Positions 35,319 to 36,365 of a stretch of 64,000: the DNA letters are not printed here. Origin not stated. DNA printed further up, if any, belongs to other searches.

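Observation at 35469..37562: Fic (class II) gene overlapping a SWIM zinc-finger gene, directly downstream of tRNA-Asn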

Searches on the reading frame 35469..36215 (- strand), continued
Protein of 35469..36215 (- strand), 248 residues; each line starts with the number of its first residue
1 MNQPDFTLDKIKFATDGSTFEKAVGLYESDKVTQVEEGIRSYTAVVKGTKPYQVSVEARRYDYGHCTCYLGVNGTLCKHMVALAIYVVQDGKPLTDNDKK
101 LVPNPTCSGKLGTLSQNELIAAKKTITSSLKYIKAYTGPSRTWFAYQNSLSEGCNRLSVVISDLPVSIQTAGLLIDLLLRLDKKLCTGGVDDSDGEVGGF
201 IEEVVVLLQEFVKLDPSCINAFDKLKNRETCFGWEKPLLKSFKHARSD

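Call 87: find_homologous_proteins(query=P0269, max_evalue=0.00001)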
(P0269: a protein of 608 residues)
Query P0269 (608 aa): 335 proteins with E <= 0.00001 among 8000 candidates; the best 120 are listed.
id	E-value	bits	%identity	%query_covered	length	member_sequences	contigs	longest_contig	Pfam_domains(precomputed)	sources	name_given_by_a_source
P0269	0.0e+0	1380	100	100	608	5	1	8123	PF21810.4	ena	-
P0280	1.4e-133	465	39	98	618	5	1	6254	PF21810.4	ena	-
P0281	4.6e-131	456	40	94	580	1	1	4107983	PF21810.4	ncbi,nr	ncbi:hypothetical protein EGM51_05135 [Verrucomicrobia bacterium S94]|nr:hypothetical protein EGM51_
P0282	7.4e-111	390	36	94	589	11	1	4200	PF21810.4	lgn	-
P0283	2.2e-108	381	38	92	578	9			PF21810.4,PF04434.23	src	-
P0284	4.7e-108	380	36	93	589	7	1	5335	PF21810.4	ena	-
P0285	5.4e-108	380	35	93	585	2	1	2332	PF21810.4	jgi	jgi:uncharacterized Zn finger protein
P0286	1.1e-107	379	35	94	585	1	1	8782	PF21810.4,PF04434.23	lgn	-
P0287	1.3e-107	379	35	93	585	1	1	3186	PF21810.4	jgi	-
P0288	1.5e-107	379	35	93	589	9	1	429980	PF21810.4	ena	-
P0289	3.0e-107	378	35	94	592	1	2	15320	PF21810.4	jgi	jgi:uncharacterized Zn finger protein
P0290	5.6e-107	377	36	93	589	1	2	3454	PF21810.4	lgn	-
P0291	7.7e-107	376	35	95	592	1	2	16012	PF21810.4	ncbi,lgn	ncbi:MAG: SWIM zinc finger family protein [Acidobacteriota bacterium]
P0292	1.1e-106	376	35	93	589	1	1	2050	PF21810.4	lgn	-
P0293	1.1e-106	376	35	93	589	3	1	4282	PF21810.4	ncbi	-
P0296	1.7e-106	375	38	93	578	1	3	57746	PF21810.4,PF04434.23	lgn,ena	-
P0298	8.0e-106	373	35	94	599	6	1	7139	PF21810.4,PF04434.23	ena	-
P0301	3.7e-105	371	34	94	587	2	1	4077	PF21810.4,PF04434.23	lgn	-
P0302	6.8e-105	370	35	93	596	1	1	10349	PF21810.4,PF04434.23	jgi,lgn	jgi:uncharacterized Zn finger protein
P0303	1.2e-104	369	35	91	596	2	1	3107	PF21810.4,PF04434.23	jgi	jgi:uncharacterized Zn finger protein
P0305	1.4e-104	369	34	94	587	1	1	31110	PF21810.4,PF04434.23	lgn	-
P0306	4.7e-104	367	37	92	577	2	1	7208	PF21810.4,PF04434.23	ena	-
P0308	5.6e-104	367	35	93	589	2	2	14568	PF21810.4,PF04434.23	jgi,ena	-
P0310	1.1e-103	366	35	93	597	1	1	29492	PF21810.4,PF04434.23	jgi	jgi:uncharacterized Zn finger protein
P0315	9.6e-103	363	37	92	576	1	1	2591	PF21810.4,PF04434.23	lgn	-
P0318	3.2e-102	361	34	94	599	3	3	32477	PF21810.4,PF04434.23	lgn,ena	-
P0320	6.9e-102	360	36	91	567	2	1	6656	PF21810.4,PF04434.23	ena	-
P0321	3.1e-101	358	35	91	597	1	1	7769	PF21810.4,PF04434.23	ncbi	-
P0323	5.1e-101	357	36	94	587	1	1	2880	PF21810.4,PF04434.23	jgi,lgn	jgi:uncharacterized Zn finger protein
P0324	5.2e-101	357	36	91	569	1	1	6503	PF21810.4,PF04434.23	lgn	-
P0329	1.3e-100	356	35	93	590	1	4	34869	PF21810.4,PF04434.23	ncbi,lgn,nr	ncbi:MAG: SWIM zinc finger family protein [Verrucomicrobiae bacterium]|nr:SWIM zinc finger family pr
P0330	7.3e-100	353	34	94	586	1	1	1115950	PF21810.4,PF04434.23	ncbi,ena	-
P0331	2.5e-99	351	35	93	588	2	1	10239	PF13424.13,PF21810.4,PF04434.23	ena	-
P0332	1.8e-98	349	35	94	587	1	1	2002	PF21810.4,PF04434.23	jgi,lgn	-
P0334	4.4e-98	347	35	93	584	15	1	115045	PF21810.4,PF04434.23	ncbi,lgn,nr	ncbi:MAG: SWIM zinc finger family protein [Candidatus Thiodiazotropha sp. (ex Troendleina suluensis)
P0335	1.3e-97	346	34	94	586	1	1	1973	PF21810.4,PF04434.23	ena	-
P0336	1.5e-97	346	36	92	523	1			PF21810.4,PF04434.23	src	-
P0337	1.5e-96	342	35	93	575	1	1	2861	PF21810.4,PF04434.23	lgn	-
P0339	1.1e-95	339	35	92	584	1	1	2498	PF21810.4,PF04434.23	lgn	-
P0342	2.9e-95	338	34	92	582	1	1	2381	PF21810.4,PF04434.23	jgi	jgi:uncharacterized Zn finger protein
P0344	3.7e-94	334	34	93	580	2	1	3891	PF21810.4,PF04434.23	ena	-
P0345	4.3e-94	334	34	93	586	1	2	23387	PF21810.4,PF04434.23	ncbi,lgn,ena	-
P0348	4.5e-93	331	34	94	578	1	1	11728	PF21810.4,PF04434.23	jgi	jgi:uncharacterized Zn finger protein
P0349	5.3e-93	331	35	93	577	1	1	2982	PF21810.4,PF04434.23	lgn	-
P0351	6.7e-93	330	34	92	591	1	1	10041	PF21810.4,PF04434.23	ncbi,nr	ncbi:MAG: SWIM zinc finger family protein [Bacteroidota bacterium]|nr:SWIM zinc finger family protei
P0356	2.8e-92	328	34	94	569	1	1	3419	PF21810.4,PF04434.23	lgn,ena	-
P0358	5.7e-92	327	35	93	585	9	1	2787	PF21810.4,PF04434.23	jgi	-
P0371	1.0e-87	313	33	93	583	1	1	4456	PF21810.4,PF04434.23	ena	-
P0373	1.8e-87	312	32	93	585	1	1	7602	PF21810.4,PF04434.23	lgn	-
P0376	9.6e-87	310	32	93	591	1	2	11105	PF21810.4,PF04434.23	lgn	-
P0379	3.1e-86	308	33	94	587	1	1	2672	PF21810.4,PF04434.23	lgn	-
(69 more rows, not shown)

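Call 88: find_encoding_contigs(protein=P0281, flank=6000, max_places=1)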
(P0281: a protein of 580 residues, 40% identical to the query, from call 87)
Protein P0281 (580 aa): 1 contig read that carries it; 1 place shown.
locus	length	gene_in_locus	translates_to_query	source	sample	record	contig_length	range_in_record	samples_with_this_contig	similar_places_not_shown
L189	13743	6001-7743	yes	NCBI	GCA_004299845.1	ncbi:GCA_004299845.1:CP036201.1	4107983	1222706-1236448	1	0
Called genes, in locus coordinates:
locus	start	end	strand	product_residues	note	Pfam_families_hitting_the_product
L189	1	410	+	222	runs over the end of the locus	PF00005:ABC_tran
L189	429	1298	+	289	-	PF01063:Aminotran_4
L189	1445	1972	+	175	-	PF02151:UVR (weak)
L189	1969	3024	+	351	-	PF00217:ATP-gua_Ptrans, PF27454:McsB_C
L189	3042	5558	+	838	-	PF02861:Clp_N, PF00004:AAA, PF17871:AAA_lid_9, PF00158:Sigma54_activat, PF00004:AAA, PF07724:AAA_2, PF07728:AAA_5, PF10431:ClpB_D2-small, +9 more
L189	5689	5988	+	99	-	PF01420:Methylase_S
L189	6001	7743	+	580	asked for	PF21810:DUF6880 (weak)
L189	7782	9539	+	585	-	PF03485:Arg_tRNA_synt_N, PF00750:tRNA-synt_1d, PF05746:DALR_1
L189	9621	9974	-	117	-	PF01610:DDE_Tnp_ISL3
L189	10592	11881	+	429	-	PF01595:CNNM, PF00571:CBS, PF03471:CorC_HlyC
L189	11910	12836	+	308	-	-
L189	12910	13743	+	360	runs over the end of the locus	PF00730:HhH-GPD, PF00633:HHH (weak), PF00293:NUDIX, PF14815:NUDIX_4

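Call 89: find_encoding_contigs(protein=P0330, flank=6000, max_places=1)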
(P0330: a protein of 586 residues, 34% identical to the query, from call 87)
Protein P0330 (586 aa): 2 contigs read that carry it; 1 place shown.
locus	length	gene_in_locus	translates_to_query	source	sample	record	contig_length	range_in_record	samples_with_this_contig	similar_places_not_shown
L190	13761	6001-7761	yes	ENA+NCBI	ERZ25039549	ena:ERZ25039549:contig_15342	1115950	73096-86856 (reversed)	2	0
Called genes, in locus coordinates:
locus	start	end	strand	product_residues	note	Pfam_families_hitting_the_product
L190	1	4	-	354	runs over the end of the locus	PF00730:HhH-GPD, PF14815:NUDIX_4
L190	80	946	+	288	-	PF00892:EamA, PF03151:TPT (weak), PF10639:TMEM234 (faint), PF00892:EamA (weak)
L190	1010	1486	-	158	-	PF00210:Ferritin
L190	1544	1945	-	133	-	PF27226:AF_1845 (faint)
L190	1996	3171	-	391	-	PF07690:MFS_1, PF00083:Sugar_tr, PF07690:MFS_1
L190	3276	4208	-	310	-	PF21088:MS_channel_1st, PF00924:MS_channel_2nd, PF21082:MS_channel_3rd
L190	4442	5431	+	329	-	PF09084:NMT1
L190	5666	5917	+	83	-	-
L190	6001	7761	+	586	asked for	PF04434:SWIM (weak), PF21810:DUF6880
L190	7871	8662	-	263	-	PF01026:TatD_DNase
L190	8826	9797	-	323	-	PF13379:NMT1_2, PF09084:NMT1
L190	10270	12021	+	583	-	PF02776:TPP_enzyme_N, PF00205:TPP_enzyme_M, PF02775:TPP_enzyme_C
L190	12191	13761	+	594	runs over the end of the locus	PF02776:TPP_enzyme_N, PF02775:TPP_enzyme_C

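Call 90: find_encoding_contigs(protein=P0334, flank=6000, max_places=1)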
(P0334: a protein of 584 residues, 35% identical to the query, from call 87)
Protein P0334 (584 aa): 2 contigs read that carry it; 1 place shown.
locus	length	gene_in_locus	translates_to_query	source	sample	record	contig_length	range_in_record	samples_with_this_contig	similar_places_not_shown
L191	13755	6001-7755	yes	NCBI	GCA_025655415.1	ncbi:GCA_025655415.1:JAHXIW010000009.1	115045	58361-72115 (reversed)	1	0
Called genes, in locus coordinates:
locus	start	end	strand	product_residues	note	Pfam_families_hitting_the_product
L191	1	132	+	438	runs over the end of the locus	PF13487:HD_5, PF01966:HD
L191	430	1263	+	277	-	PF13302:Acetyltransf_3 (weak), PF00583:Acetyltransf_1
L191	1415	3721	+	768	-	PF09371:Tex_N, PF22706:Tex_central_region, PF14639:YqgF (weak), PF16921:Tex_YqgF, PF14635:HHH_7 (weak), PF12836:HHH_3, PF17674:HHH_9, PF00575:S1, +1 more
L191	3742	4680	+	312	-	PF04892:VanZ-LLP1 (weak)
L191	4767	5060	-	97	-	-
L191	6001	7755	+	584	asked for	PF04434:SWIM (faint), PF21810:DUF6880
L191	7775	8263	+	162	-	PF03682:UPF0158 (weak)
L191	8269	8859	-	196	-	PF23835:DUF7205 (faint)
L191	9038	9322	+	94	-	-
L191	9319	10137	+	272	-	PF13730:HTH_36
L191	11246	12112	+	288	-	PF12834:Phage_int_SAM_2, PF12835:Integrase_1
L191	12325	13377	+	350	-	PF09952:AbiEi_2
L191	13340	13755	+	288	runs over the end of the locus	PF08843:AbiEii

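Call 97: predict_structure(alignment_id=A6)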
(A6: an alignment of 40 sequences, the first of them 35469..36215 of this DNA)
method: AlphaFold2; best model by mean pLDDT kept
length: 248 residues; sequences in the alignment: 40
mean_pLDDT: 89.2   pTM: 0.71
mean pLDDT of the five models: 89.2, 89.0, 88.5, 86.9, 86.4
residues with pLDDT >= 90: 143; 70-90: 92; 50-70: 13; < 50: 0
segments of 3 or more residues with pLDDT < 50: none
pLDDT, mean of each block of 10 residues (from residue 1): 84 84 96 94 96 94 91 91 96 86 80 95 94 78 75 89 95 96 89 87 95 94 88 91 69
secondary structure, 60 per line:
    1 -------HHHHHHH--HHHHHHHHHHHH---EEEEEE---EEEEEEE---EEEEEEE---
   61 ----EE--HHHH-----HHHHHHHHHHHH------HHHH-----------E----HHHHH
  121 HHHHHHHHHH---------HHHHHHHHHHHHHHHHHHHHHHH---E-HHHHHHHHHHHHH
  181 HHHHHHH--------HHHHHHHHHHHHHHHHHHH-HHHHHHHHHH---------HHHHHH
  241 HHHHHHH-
elements in order: H8-14 H17-28 E32-37 E41-47 E51-57 H69-72 H78-89 H96-99 H116-130 H140-162 H168-187 H196-214 H216-225 H235-247

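Call 100: fold_search(model_id=the predicted structure, library=pdb)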
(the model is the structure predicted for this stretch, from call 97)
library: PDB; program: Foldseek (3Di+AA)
matches with E <= 10: 137; with E <= 0.001: 0
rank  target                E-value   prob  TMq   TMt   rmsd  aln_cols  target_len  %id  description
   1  9rwz_N                4.0e-01  0.33  0.25  0.07  20.9       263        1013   11  ZSWIM8-CUL3 complex bound to AGO2-miR-7-CYRANO (released 2026-03-18)
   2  9rwz_M                6.6e-01  0.23  0.30  0.08  22.4       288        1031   17  ZSWIM8-CUL3 complex bound to AGO2-miR-7-CYRANO (released 2026-03-18)
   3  3c2g_B                9.9e-01  0.12  0.21  0.12  11.9       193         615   14  Crystal complex of SYS-1/POP-1 at 2.5A resolution (released 2008-05-20)
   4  2i2o_B                1.1e+00  0.20  0.24  0.26   8.8       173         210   12  Crystal Structure of an eIF4G-like Protein from Danio rerio (released 2006-08-29)
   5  4jhk_A                1.2e+00  0.16  0.22  0.24   9.1       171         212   12  Crystal structure of Danio rerio SLIP1 in complex with SLBP (released 2013-07-10)
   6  4j8e_B                1.7e+00  0.33  0.25  0.41   6.6       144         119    8  Middle domain of Hsc70-interacting protein, crystal form I (released 2013-07-03)
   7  2vsx_E                2.0e+00  0.23  0.26  0.26   8.0       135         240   14  Crystal Structure of a Translation Initiation Complex (released 2008-06-24)
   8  5fzq_B                2.1e+00  0.21  0.23  0.42   7.0       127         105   18  Designed TPR Protein M4N (released 2016-10-12)
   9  4j8d_D                2.2e+00  0.08  0.16  0.23  13.1       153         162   12  Middle domain of Hsc70-interacting protein, crystal form II (released 2013-07-03)
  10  3llw_A                2.2e+00  0.03  0.13  0.12  16.0       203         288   11  Crystal structure of geranyltransferase from helicobacter pylori 26695 (released 2010-03-31)
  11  9qhb                  2.8e+00  0.01  0.11  0.10  16.1       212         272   13  Crystal structure of 16-repeat CTPR protein with eliminated coordination sites (released 2025-10-22)
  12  2ns9_A                3.0e+00  0.13  0.12  0.18   8.2        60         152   18  Crystal structure of protein APE2225 from Aeropyrum pernix K1, Pfam COXG (released 2006-11-14)
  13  7o04_B                3.1e+00  0.07  0.16  0.25  11.9       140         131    6  Crystal structure of a shortened IpgC variant in complex with [(2-chloro-5-nitrophenyl)methyl](methyl)amine (released 2022-04-13)
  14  8cqp_C                3.1e+00  0.04  0.12  0.19  14.3       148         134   14  Crystal structure of an 8-repeat consensus TPR superhelix with Calcium (low concentration) (released 2024-03-27)
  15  4j8e_A                3.3e+00  0.18  0.24  0.42   7.7       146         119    9  Middle domain of Hsc70-interacting protein, crystal form I (released 2013-07-03)
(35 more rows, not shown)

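Call 106: search_protein_families(library=pfam, alignment_id=A7, max_evalue=0.00001)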
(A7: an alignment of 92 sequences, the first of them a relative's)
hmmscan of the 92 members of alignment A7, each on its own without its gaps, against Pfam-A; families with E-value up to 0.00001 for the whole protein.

A. member 1, L001:6976-7563:+ (196 aa): 0 families

B. families by the number of members that match (of 92 scanned): 99 families (the first 25 are shown)
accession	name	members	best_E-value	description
PF03054.22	tRNA_Me_trans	5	5.9e-80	tRNA methyl transferase HUP domain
PF20259.3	tRNA_Me_trans_M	5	3.1e-22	tRNA methyl transferase PRC-barrel domain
PF20258.4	tRNA_Me_trans_C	5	3e-21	Aminomethyltransferase beta-barrel domain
PF09851.14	SHOCT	4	4e-09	Short C-terminal domain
PF13604.12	AAA_30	3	6.3e-18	AAA domain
PF13245.12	AAA_19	3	1.4e-17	AAA domain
PF13538.12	UvrD_C_2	3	5.2e-15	UvrD-like helicase C-terminal domain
PF05970.20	PIF1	3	6.4e-09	PIF1-like helicase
PF01443.25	Viral_helicase1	3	4.2e-08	Viral superfamily 1 RNA helicase core domain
PF02540.23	NAD_synthase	3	2.4e-07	NAD synthase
PF01687.23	Flavokinase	2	1.7e-28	Riboflavin kinase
PF02450.21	LCAT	2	1.9e-20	Lecithin:cholesterol acyltransferase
PF13229.12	Beta_helix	2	1.7e-15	Right handed beta helix region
PF00437.27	T2SSE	1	5.2e-120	Type II/IV secretion system protein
PF00266.25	Aminotran_5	1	6.5e-76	Aminotransferase class-V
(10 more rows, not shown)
